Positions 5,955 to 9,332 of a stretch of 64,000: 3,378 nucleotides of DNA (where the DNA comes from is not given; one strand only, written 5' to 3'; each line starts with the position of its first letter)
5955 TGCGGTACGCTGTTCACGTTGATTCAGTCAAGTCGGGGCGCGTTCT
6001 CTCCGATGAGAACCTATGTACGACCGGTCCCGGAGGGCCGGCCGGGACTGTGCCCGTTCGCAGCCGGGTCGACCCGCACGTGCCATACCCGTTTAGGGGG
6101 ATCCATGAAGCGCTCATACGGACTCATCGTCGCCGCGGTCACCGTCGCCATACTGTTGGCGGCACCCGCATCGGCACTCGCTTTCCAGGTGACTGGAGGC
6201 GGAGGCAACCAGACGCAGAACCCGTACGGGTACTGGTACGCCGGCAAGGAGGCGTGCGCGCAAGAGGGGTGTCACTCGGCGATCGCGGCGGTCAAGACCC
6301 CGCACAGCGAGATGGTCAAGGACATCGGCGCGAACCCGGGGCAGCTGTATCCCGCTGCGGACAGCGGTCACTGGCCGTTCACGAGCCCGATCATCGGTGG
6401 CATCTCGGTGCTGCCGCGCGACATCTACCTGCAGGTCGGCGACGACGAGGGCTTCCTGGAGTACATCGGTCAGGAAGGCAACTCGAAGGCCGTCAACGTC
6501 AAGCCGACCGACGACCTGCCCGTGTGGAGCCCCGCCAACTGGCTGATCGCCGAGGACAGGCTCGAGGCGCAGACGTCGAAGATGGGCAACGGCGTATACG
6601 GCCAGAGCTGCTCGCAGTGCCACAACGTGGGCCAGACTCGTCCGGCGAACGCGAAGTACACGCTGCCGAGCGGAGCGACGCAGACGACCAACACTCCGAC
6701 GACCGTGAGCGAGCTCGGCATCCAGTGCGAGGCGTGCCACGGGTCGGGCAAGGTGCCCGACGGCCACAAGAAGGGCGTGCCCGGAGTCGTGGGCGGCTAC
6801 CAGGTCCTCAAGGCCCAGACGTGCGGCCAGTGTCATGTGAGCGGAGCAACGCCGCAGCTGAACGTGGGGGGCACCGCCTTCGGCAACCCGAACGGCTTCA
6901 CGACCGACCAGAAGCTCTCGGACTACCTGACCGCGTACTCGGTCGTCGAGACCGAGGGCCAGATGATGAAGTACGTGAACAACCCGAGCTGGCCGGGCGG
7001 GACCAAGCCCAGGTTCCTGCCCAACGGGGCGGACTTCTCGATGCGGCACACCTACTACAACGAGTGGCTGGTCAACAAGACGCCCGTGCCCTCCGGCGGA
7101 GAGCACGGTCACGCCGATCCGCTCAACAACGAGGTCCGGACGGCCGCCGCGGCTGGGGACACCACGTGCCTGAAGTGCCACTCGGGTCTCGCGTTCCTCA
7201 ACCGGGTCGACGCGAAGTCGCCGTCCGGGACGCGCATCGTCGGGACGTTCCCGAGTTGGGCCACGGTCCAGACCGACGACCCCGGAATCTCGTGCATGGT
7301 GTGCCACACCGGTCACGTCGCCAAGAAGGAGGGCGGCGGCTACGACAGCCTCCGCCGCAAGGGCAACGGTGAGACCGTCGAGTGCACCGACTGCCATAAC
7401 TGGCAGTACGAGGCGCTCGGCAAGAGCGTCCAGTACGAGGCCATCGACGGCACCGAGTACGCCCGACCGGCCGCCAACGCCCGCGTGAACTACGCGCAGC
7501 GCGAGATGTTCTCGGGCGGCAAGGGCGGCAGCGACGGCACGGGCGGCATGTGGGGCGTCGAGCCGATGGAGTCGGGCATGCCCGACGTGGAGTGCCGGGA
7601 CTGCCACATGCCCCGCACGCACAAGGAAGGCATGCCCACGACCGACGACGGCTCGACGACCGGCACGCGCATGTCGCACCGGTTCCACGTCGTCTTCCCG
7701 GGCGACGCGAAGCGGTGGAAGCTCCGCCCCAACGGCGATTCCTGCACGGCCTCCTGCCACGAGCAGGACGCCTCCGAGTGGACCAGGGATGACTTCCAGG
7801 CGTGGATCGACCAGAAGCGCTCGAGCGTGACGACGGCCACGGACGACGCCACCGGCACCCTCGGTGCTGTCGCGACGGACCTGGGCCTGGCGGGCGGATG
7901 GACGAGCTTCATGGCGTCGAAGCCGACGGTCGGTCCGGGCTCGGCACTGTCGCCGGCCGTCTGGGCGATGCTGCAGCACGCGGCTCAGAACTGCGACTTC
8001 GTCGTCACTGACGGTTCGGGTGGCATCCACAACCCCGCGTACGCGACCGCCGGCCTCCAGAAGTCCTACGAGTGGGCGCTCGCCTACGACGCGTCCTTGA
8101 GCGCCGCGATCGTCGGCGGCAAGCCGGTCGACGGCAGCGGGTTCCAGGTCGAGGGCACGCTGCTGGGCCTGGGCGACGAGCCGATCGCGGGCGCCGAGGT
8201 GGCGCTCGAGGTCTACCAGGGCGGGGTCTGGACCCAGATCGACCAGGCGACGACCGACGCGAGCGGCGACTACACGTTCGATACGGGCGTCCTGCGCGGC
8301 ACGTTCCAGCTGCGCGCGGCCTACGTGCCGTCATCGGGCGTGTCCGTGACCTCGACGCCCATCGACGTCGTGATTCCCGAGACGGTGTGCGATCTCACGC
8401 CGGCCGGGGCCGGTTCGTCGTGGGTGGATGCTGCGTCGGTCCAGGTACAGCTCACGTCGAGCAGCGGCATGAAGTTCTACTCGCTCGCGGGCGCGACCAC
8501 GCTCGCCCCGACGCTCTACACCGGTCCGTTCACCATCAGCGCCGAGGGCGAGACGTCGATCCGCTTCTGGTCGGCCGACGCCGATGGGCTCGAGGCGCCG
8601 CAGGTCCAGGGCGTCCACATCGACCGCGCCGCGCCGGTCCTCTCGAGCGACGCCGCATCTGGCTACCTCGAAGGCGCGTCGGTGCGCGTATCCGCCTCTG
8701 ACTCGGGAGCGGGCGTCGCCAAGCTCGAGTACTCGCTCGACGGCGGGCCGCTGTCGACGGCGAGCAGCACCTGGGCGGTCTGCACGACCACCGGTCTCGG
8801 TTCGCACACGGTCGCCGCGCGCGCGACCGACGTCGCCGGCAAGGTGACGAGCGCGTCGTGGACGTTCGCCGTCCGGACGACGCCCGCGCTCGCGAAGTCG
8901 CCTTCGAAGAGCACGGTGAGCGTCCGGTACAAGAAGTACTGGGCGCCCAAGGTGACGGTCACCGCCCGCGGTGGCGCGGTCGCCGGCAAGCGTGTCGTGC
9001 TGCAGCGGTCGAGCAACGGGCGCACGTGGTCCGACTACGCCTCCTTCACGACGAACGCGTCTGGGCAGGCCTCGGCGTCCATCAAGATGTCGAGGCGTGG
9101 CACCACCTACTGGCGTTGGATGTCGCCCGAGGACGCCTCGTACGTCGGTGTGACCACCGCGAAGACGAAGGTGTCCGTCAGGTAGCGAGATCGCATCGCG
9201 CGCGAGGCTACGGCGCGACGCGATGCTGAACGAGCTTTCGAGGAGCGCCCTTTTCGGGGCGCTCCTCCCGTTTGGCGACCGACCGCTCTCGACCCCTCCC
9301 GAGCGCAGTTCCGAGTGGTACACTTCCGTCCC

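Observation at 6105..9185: ~1026-aa secreted multihaem cytochrome c with cell-surface-type Ig-like domains in an actinobacterial-like genome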

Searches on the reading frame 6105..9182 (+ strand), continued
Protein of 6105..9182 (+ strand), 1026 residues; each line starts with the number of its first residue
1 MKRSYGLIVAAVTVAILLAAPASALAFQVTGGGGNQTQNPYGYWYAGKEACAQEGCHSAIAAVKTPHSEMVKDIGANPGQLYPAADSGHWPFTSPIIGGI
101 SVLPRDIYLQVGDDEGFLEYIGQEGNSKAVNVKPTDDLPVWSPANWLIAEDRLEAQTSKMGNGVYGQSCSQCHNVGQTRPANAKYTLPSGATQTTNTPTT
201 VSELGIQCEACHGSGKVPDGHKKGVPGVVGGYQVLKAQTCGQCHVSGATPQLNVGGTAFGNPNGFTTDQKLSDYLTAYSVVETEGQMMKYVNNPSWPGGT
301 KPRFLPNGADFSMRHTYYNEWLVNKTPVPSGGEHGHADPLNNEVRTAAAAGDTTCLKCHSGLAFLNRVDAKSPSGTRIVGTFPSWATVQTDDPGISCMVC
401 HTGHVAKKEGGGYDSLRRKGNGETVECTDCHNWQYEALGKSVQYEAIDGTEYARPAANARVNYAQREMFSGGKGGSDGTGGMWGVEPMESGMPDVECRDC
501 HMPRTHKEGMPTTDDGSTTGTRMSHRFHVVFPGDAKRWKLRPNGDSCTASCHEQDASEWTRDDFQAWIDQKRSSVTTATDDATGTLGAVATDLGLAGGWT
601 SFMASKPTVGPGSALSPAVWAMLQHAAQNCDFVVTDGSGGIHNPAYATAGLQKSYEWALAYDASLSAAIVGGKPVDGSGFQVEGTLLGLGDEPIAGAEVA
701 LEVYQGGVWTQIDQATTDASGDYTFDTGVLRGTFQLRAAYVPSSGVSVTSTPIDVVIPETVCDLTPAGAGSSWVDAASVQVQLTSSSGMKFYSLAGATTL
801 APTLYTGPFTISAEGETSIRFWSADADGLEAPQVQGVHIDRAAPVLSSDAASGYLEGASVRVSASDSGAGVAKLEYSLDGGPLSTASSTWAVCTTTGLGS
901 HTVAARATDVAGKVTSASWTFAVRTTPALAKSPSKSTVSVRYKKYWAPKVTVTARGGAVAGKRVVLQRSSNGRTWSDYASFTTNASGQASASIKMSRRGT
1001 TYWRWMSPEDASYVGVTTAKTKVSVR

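Call 57: search_protein_families(library=pfam, proteins=[P0035, P0041, P0043, P0044, P0002, P0037], max_evalue=0.001)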
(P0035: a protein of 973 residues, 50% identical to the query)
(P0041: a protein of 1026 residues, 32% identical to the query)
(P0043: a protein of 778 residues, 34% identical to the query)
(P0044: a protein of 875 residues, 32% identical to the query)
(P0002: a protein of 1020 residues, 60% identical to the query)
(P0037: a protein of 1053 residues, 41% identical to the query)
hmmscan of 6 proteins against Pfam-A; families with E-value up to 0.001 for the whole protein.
P0035 (973 aa): 5 families
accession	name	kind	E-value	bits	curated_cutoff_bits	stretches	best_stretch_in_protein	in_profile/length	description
PF18885.6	DUF5648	-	2.9e-21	76.6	25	1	833-972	2-134/134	Domain of unknown function (DUF5648)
PF02335.20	Cytochrom_C552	-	5e-08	32.8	24.1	0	337-637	128-369/438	Cytochrome c552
PF14522.11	Cytochrome_C7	-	2.5e-07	30.8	24.8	0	147-228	12-66/67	Cytochrome c7 and related cytochrome c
PF22113.1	Mtrc-MtrF_II-IV_dom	-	1.5e-05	25.1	30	0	141-200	113-167/176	Outer membrane cytochrome MtrC/MtrF-like, domains II/IV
PF14537.11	Cytochrom_c3_2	-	8.8e-05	23.3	25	0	331-414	23-78/79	Cytochrome c3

P0041 (1026 aa): 6 families
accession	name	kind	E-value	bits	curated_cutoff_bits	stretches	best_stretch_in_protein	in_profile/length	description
PF04122.17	CW_binding_2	-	1.1e-43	148.1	24.9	3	822-913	1-72/73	Cell wall binding domain 2 (CWB2)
PF02335.20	Cytochrom_C552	-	1.2e-13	51.3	24.1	1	438-598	221-363/438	Cytochrome c552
PF14522.11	Cytochrome_C7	-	8.5e-11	42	24.8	0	379-422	9-52/67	Cytochrome c7 and related cytochrome c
PF14537.11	Cytochrom_c3_2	-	1.7e-08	35.3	25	0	335-419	13-79/79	Cytochrome c3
PF22113.1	Mtrc-MtrF_II-IV_dom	-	3e-06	27.3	30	0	165-220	116-168/176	Outer membrane cytochrome MtrC/MtrF-like, domains II/IV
PF13435.11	Cytochrome_C554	-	1.2e-05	26.6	20.8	0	163-216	42-84/84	Cytochrome c554 and c-prime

P0043 (778 aa): 8 families
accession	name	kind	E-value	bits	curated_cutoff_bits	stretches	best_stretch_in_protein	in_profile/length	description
PF14522.11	Cytochrome_C7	-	7.4e-12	45.4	24.8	0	203-254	12-56/67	Cytochrome c7 and related cytochrome c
PF22113.1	Mtrc-MtrF_II-IV_dom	-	3.6e-10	40.1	30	0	152-223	107-175/176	Outer membrane cytochrome MtrC/MtrF-like, domains II/IV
PF13435.11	Cytochrome_C554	-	8.1e-09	36.7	20.8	0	165-212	48-84/84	Cytochrome c554 and c-prime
PF02335.20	Cytochrom_C552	-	1.6e-07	31.1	24.1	1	453-538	242-320/438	Cytochrome c552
PF16640.11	Big_3_5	-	8.4e-07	29.9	35.5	1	691-777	4-87/88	Bacterial Ig-like domain (group 3)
PF09699.15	Paired_CXXCH_1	-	3.9e-06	26.9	20.6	0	385-416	8-38/41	Doubled CXXCH motif (Paired_CXXCH_1)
PF14537.11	Cytochrom_c3_2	-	6e-05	23.9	25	0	338-415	23-79/79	Cytochrome c3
PF22678.1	Cytochrom_c_NrfB-like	-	6.5e-05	23.8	27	0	458-521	1-57/89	Cytochrome c-type protein NrfB-like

P0044 (875 aa): 8 families
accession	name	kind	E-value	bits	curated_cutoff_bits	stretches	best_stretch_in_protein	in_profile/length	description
PF18885.6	DUF5648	-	1.4e-31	110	25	1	730-873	1-133/134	Domain of unknown function (DUF5648)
PF14522.11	Cytochrome_C7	-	1.1e-12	48.1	24.8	0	349-437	10-67/67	Cytochrome c7 and related cytochrome c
PF22113.1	Mtrc-MtrF_II-IV_dom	-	1.6e-10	41.2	30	1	425-548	24-138/176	Outer membrane cytochrome MtrC/MtrF-like, domains II/IV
PF13442.11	Cytochrome_CBB3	-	1.9e-07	31.7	27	0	149-168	6-25/68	Cytochrome C oxidase, cbb3-type, subunit III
PF14537.11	Cytochrom_c3_2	-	1.2e-06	29.3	25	0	428-491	5-65/79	Cytochrome c3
PF09699.15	Paired_CXXCH_1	-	4.3e-06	26.8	20.6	0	393-438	7-38/41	Doubled CXXCH motif (Paired_CXXCH_1)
PF02335.20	Cytochrom_C552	-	5.9e-06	25.9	24.1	1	477-619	238-370/438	Cytochrome c552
PF13435.11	Cytochrome_C554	-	0.00098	20.5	20.8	0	147-206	41-84/84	Cytochrome c554 and c-prime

P0002 (1020 aa): 7 families
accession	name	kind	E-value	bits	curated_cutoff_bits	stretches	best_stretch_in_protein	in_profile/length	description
PF14522.11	Cytochrome_C7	-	6e-12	45.6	24.8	1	343-428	8-67/67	Cytochrome c7 and related cytochrome c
PF22113.1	Mtrc-MtrF_II-IV_dom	-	2.5e-10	40.6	30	0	152-246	68-166/176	Outer membrane cytochrome MtrC/MtrF-like, domains II/IV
PF13290.12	CHB_HEX_C_1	-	3.7e-08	33.6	22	1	774-827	9-62/67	Chitobiase/beta-hexosaminidase C-terminal domain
PF02335.20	Cytochrom_C552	-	1.9e-07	30.9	24.1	0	488-660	242-380/438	Cytochrome c552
PF14537.11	Cytochrom_c3_2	-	2.7e-06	28.2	25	0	338-428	16-79/79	Cytochrome c3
PF13287.12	Fn3_assoc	-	1.9e-05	25.1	23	1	777-826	1-50/59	Fn3 associated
PF13435.11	Cytochrome_C554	-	0.00028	22.2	20.8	0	159-212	42-84/84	Cytochrome c554 and c-prime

P0037 (1053 aa): 4 families
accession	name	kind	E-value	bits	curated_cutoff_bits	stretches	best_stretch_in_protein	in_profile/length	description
PF14522.11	Cytochrome_C7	-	1.3e-08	35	24.8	0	349-445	12-67/67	Cytochrome c7 and related cytochrome c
PF14537.11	Cytochrom_c3_2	-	3.8e-05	24.5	25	0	348-404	24-69/79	Cytochrome c3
PF02335.20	Cytochrom_C552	-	0.00013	21.6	24.1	0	511-526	244-259/438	Cytochrome c552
PF22113.1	Mtrc-MtrF_II-IV_dom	-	0.0002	21.4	30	0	161-216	116-168/176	Outer membrane cytochrome MtrC/MtrF-like, domains II/IV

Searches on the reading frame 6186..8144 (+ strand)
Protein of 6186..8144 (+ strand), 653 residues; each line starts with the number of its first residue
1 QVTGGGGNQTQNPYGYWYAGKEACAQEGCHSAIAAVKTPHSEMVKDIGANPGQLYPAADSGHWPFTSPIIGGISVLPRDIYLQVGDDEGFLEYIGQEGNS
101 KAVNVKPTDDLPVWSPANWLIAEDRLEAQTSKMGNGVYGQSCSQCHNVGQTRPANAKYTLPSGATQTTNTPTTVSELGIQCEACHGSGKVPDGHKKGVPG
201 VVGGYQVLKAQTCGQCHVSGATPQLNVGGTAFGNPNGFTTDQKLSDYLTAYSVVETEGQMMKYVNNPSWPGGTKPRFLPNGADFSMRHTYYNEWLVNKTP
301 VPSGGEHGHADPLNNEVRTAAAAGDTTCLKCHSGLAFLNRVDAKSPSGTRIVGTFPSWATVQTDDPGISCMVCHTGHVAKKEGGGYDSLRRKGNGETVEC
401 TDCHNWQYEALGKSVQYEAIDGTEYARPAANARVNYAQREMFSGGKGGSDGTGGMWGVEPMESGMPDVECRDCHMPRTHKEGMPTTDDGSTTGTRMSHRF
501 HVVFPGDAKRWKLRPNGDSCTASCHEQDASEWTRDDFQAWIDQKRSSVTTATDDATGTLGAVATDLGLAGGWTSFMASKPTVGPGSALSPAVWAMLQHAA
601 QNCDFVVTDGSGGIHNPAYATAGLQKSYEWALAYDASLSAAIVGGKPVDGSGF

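Call 36: search_protein_representatives(protein=window:6186-8144:+)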
Query: 653 residues. Proteins with E-value up to 0.001 (for the whole library): 84; up to 1e-10: 63; up to 1e-30: 37. The best 84 are listed.
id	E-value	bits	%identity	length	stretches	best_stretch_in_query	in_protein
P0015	1.2e-261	886.6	61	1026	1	1-652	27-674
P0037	1.3e-151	523.0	46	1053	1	8-640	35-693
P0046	7.6e-141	487.4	47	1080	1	8-641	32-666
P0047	9.9e-124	430.9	64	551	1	261-552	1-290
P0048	1.9e-103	363.9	45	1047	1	8-640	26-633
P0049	5.0e-97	342.6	58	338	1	262-542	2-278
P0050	1.0e-89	318.4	54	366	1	286-554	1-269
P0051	9.3e-86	305.4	49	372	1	169-526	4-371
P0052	7.5e-85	302.4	52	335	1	383-643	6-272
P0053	3.6e-78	280.3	41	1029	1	12-631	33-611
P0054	3.7e-72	260.4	40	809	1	10-646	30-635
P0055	2.3e-65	238.0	56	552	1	454-652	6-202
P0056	2.2e-63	231.4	61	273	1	475-652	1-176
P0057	6.3e-62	226.6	40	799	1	12-639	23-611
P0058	1.7e-61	225.2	42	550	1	11-415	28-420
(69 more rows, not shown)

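Call 54: predict_structure(alignment_id=A3)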
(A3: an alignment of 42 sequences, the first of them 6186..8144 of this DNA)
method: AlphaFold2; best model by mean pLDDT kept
length: 653 residues; sequences in the alignment: 42
mean_pLDDT: 77.2   pTM: 0.76
mean pLDDT of the five models: 77.2, 74.6, 72.6, 61.7, 55.8
residues with pLDDT >= 90: 145; 70-90: 324; 50-70: 155; < 50: 29
segments of 3 or more residues with pLDDT < 50: 194-201, 287-298, 649-653
pLDDT, mean of each block of 10 residues (from residue 1): 58 71 61 73 83 91 78 88 82 87 77 85 79 79 56 74 78 64 60 49 63 58 76 61 67 82 80 74 57 46 55 76 88 89 82 90 79 76 80 85 72 86 90 86 83 91 80 75 67 64 87 84 76 91 95 97 94 95 91 96 92 91 97 71 49 35
secondary structure, 60 per line:
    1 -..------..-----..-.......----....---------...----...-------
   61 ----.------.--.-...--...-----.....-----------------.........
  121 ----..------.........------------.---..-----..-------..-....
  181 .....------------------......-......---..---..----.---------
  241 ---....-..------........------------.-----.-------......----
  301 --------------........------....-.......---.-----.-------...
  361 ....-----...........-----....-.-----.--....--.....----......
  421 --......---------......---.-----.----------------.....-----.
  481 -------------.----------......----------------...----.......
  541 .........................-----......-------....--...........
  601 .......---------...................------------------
elements in order: H20-26 H31-34 E44-46 E82-84 E90-94 E112-120 E133-137 H138-141 H177-185 H204-209 H211-216 H244-247 H257-264 H291-296 H315-322 H329-332 H334-340 H358-364 H370-373 E374-380 E386-389 H400-403 H406-410 E415-420 E423-428 H438-443 H470-474 H505-510 H534-565 H571-576 H584-587 H590-607 H617-635

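Call 56: fold_search(model_id=the predicted structure, library=pdb)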
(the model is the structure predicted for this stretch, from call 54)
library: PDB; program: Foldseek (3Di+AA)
matches with E <= 10: 54; with E <= 0.001: 5
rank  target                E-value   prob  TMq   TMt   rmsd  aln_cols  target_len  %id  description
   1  6i5b_A                4.9e-19  1.00  0.60  0.78   5.0       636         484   25  Crystal Structure of Outer Cell Wall Cytochrome OcwA (released 2019-09-25)
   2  6i5b_B                1.1e-18  1.00  0.60  0.79   4.8       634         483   25  Crystal Structure of Outer Cell Wall Cytochrome OcwA (released 2019-09-25)
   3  6qvm_A                7.3e-07  1.00  0.41  0.41  11.1       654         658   16  Undecaheme cytochrome from S-layer of Carboxydothermus ferrireducens (released 2020-03-25)
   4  4rkn_C                5.1e-04  0.98  0.33  0.32  16.1       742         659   12  Wolinella succinogenes octaheme sulfite reductase MccA, form II (released 2015-02-04)
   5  4rkm_G                5.7e-04  0.99  0.33  0.33  15.0       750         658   13  Wolinella succinogenes octaheme sulfite reductase MccA, form I (released 2015-02-04)
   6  4rkm_B                2.3e-03  0.95  0.33  0.33  15.2       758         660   14  Wolinella succinogenes octaheme sulfite reductase MccA, form I (released 2015-02-04)
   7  3ttb_A                3.5e-03  0.99  0.24  0.29  10.3       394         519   15  Structure of the Thioalkalivibrio paradoxus cytochrome c nitrite reductase in complex with sulfite (released 2011-10-05)
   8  4rkn_B                3.5e-03  0.94  0.34  0.34  16.2       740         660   13  Wolinella succinogenes octaheme sulfite reductase MccA, form II (released 2015-02-04)
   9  2ot4_A                3.9e-03  0.99  0.25  0.30   9.7       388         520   14  Structure of a hexameric multiheme c nitrite reductase from the extremophile bacterium Thiolkalivibrio nitratireducens (released 2008-04-08)
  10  4rkm_A                3.9e-03  0.94  0.35  0.34  15.0       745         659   12  Wolinella succinogenes octaheme sulfite reductase MccA, form I (released 2015-02-04)
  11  3rkh_A                4.3e-03  1.00  0.26  0.31   9.4       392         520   14  Structure of the Thioalkalivibrio nitratireducens cytochrome c nitrite reductase in a complex with nitrite (full occup (released 2011-06-15)
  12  3mmo_A                4.8e-03  0.99  0.26  0.31   9.0       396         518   14  Structure of the Thioalkalivibrio nitratireducens cytochrome c nitrite reductase in complex with cyanide (released 2010-09-29)
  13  8bcx_C                4.8e-03  0.92  0.25  0.33  14.9       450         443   16  Crystal structure of NrfA-1 from Geobacter metallireducens (released 2023-08-30)
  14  2j7a_D                6.3e-03  0.95  0.22  0.28  11.5       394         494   12  Crystal structure of cytochrome c nitrite reductase NrfHA complex from Desulfovibrio vulgaris (released 2006-12-06)
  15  3f29_B                7.0e-03  0.99  0.25  0.30   9.3       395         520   14  Structure of the Thioalkalivibrio nitratireducens cytochrome c nitrite reductase in complex with sulfite (released 2008-12-09)
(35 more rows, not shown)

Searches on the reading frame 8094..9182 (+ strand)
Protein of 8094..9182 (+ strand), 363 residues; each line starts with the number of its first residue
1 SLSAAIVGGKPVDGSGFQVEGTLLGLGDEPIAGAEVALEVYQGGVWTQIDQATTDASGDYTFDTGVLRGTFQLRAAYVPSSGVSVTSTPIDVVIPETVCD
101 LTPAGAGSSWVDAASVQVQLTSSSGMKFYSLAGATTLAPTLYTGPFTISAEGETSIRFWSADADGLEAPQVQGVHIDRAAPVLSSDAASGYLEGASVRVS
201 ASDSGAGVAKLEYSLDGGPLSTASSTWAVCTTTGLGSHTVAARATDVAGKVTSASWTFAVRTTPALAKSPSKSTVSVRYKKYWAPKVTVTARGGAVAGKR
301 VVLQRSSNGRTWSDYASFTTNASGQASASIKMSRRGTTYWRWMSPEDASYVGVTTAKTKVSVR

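Call 70: find_homologous_proteins(query=window:8094-9182:+, max_evalue=0.001)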
Query window:8094-9182:+ (363 aa): 4 proteins with E <= 0.001 among 8000 candidates.
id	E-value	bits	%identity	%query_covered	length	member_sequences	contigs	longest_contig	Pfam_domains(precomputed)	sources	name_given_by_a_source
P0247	1.6e-68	250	49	71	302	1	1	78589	-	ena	-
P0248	2.1e-18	85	34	44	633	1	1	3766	PF01522.27,PF17957.8,PF13287.13,PF13750.13,PF13290.14,PF24893.1,PF19077.7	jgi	jgi:peptidoglycan/xylan/chitin deacetylase (PgdA/CDA1 family)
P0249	1.1e-9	56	37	33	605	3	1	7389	PF17957.8,PF19077.7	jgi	jgi:hypothetical protein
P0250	2.1e-5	42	29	66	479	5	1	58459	PF02494.23,PF13750.13,PF09136.17,PF19077.7,PF17936.8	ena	-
